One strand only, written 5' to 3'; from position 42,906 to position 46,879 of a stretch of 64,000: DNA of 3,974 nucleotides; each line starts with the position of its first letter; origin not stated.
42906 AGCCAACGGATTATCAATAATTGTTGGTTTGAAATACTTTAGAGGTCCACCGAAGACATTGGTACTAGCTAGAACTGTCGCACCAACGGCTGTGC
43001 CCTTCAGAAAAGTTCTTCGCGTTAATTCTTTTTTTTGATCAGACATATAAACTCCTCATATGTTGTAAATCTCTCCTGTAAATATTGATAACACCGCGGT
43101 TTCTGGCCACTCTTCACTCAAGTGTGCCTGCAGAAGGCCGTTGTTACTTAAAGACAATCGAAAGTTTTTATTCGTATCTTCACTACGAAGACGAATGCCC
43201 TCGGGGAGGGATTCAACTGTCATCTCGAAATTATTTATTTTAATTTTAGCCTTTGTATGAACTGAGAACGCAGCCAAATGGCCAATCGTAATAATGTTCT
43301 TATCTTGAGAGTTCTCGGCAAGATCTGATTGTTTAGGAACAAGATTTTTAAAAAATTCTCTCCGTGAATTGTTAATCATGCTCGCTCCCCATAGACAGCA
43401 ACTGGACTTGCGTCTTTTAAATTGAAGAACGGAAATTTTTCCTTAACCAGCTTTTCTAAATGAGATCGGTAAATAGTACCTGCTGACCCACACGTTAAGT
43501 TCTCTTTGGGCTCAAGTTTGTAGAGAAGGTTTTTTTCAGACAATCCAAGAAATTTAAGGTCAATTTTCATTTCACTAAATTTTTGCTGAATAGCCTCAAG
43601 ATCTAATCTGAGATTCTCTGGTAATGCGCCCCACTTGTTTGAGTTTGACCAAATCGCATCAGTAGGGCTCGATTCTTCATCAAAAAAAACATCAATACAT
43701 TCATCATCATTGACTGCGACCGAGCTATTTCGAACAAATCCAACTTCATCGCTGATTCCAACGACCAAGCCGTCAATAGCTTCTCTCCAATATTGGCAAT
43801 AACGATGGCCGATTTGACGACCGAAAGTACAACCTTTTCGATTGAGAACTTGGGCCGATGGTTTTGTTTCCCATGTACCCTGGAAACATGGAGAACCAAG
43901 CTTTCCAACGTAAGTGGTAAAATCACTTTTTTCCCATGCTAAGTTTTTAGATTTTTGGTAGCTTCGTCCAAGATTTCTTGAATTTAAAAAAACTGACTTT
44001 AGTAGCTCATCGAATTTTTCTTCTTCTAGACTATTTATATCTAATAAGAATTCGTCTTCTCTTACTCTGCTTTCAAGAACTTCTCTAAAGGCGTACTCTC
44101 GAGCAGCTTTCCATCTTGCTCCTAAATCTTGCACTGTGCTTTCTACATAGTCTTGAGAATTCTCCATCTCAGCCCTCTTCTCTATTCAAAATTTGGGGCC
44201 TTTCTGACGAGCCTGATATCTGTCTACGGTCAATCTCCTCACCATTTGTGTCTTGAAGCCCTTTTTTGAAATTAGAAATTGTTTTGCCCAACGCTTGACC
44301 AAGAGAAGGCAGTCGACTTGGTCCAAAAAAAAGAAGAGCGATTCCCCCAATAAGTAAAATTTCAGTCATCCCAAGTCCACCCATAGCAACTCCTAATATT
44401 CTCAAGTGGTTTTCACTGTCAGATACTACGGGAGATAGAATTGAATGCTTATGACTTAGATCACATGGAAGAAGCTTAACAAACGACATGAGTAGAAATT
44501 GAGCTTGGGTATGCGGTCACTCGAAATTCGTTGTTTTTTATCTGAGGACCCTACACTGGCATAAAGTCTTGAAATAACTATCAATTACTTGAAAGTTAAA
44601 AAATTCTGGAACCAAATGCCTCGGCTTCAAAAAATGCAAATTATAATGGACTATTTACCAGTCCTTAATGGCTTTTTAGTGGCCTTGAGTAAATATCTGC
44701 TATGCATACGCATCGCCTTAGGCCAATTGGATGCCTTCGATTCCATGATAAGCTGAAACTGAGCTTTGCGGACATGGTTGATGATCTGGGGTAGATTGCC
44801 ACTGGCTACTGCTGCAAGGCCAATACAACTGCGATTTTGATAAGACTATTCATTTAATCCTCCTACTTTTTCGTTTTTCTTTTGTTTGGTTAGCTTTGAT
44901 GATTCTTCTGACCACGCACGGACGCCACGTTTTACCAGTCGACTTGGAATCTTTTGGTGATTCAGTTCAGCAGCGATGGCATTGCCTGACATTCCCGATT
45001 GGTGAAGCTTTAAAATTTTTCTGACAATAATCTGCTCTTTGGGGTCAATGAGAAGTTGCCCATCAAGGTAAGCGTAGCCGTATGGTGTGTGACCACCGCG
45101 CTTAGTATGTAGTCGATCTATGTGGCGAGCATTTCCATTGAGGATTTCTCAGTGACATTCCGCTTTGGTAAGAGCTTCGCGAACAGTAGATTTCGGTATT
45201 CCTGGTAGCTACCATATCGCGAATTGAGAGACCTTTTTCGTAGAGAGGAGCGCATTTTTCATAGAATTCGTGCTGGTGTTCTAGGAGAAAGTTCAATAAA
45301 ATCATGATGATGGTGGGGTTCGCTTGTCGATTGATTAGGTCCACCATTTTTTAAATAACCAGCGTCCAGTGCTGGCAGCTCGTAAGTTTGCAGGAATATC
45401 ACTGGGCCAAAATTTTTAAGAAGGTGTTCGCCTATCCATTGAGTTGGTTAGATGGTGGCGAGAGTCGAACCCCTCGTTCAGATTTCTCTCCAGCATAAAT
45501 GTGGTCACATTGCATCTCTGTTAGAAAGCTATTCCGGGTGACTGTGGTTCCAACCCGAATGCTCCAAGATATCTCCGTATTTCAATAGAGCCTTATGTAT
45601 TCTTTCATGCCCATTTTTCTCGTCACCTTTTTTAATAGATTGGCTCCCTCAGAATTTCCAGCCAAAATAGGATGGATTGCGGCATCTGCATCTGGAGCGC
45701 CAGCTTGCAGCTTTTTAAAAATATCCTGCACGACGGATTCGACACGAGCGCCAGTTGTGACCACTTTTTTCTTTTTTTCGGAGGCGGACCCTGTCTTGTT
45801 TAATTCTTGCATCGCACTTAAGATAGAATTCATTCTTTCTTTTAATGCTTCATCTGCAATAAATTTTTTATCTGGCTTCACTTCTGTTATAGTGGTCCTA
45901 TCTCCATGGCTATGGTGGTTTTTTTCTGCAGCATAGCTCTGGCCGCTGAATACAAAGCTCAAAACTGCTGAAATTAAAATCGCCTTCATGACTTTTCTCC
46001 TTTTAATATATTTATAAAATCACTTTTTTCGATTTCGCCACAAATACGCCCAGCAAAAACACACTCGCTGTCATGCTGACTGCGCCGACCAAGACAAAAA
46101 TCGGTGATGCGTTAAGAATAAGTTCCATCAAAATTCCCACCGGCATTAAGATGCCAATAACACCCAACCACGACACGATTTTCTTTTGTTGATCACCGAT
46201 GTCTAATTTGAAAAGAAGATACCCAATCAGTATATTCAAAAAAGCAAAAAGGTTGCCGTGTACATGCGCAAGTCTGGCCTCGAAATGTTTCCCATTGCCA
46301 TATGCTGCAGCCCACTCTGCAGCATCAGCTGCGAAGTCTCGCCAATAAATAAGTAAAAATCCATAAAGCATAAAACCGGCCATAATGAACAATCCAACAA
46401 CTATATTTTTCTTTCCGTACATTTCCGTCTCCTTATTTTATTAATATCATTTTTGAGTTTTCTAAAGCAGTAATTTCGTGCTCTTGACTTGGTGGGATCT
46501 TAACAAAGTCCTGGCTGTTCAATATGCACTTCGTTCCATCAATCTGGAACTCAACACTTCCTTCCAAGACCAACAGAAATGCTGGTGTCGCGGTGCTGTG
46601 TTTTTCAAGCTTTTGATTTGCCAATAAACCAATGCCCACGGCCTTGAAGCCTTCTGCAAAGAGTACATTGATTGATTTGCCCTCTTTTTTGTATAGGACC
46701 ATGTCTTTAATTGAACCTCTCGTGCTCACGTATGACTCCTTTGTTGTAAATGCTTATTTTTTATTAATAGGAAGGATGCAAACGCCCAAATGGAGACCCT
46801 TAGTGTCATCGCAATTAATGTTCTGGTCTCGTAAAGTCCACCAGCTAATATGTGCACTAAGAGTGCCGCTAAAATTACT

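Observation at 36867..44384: Self-contained Tat-exported NarG/NxrA-type molybdoenzyme with no membrane quinol-oxidising subunit in the operon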

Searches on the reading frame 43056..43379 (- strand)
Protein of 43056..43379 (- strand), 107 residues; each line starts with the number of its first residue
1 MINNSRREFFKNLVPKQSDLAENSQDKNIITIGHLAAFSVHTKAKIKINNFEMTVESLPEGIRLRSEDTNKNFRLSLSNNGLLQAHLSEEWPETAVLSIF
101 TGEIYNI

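Call 4: search_protein_families(library=pfam, proteins=[window:43056-43379:-], max_evalue=0.01)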
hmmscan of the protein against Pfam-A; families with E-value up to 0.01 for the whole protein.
window:43056-43379:- (107 aa): 0 families

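Call 5: search_protein_families(library=ncbifam, proteins=[window:43056-43379:-], max_evalue=0.01)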
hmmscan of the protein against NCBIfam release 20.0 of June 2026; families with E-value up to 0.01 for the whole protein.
window:43056-43379:- (107 aa): 1 family
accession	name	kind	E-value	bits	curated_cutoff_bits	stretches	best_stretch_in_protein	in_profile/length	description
NF040959.1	MamA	equivalog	0.0046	16.4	200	1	34-84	104-154/204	magnetosome protein MamA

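Call 41: search_solved_structures(query=window:43056-43379:-, max_evalue=10)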
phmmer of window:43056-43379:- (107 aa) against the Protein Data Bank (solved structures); distinct sequences matched with E-value up to 10: 2.
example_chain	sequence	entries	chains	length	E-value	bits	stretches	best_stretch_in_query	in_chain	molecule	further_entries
5wgg_A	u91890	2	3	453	0.24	14.9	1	50-84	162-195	Radical SAM domain protein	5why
6zu5_SE0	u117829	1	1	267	0.77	13.3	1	42-87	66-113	eS4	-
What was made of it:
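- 43056..43379 (-): 107-aa protein (p107) with an N-terminal SRRxFF Tat-like motif but no hydrophobic core. Function unknown. No family or PDB match (calls 4, 5, 41).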

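Call 85: predict_structure(protein=window:43056-43379:-)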
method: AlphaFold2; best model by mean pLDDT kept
length: 107 residues; sequences in the alignment: 1
mean_pLDDT: 42.1   pTM: 0.31
mean pLDDT of the five models: 42.1, 40.4, 39.1, 38.2, 36.2
residues with pLDDT >= 90: 0; 70-90: 0; 50-70: 33; < 50: 74
segments of 3 or more residues with pLDDT < 50: 1-44, 49-51, 78-82, 92-107
pLDDT, mean of each block of 10 residues (from residue 1): 35 33 28 34 48 56 53 53 51 37 32
secondary structure, 60 per line:
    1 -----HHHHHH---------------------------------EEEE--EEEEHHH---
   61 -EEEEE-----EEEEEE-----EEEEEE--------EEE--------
elements in order: H6-11 E45-48 E51-54 E62-66 E72-77 E83-88 E97-99
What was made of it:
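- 43056..43379 (-): The single-sequence AF2 model is unusable, with pLDDT 42 (call 85).
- Tried and rejected: The single-sequence model is unusable, with pLDDT 42 (call 85).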

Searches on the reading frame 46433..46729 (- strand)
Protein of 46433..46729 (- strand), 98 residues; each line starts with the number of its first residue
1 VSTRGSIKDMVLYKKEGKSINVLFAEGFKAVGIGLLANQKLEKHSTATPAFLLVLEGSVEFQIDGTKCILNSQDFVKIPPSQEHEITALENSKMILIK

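Call 13: search_protein_families(library=pfam, proteins=[window:46433-46729:-], max_evalue=0.0001)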
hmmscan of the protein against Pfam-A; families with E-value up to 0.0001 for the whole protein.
window:46433-46729:- (98 aa): 1 family
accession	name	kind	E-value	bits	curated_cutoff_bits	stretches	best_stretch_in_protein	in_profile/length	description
PF07883.17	Cupin_2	-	1.7e-08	34.5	27.2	1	42-95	14-65/70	Cupin domain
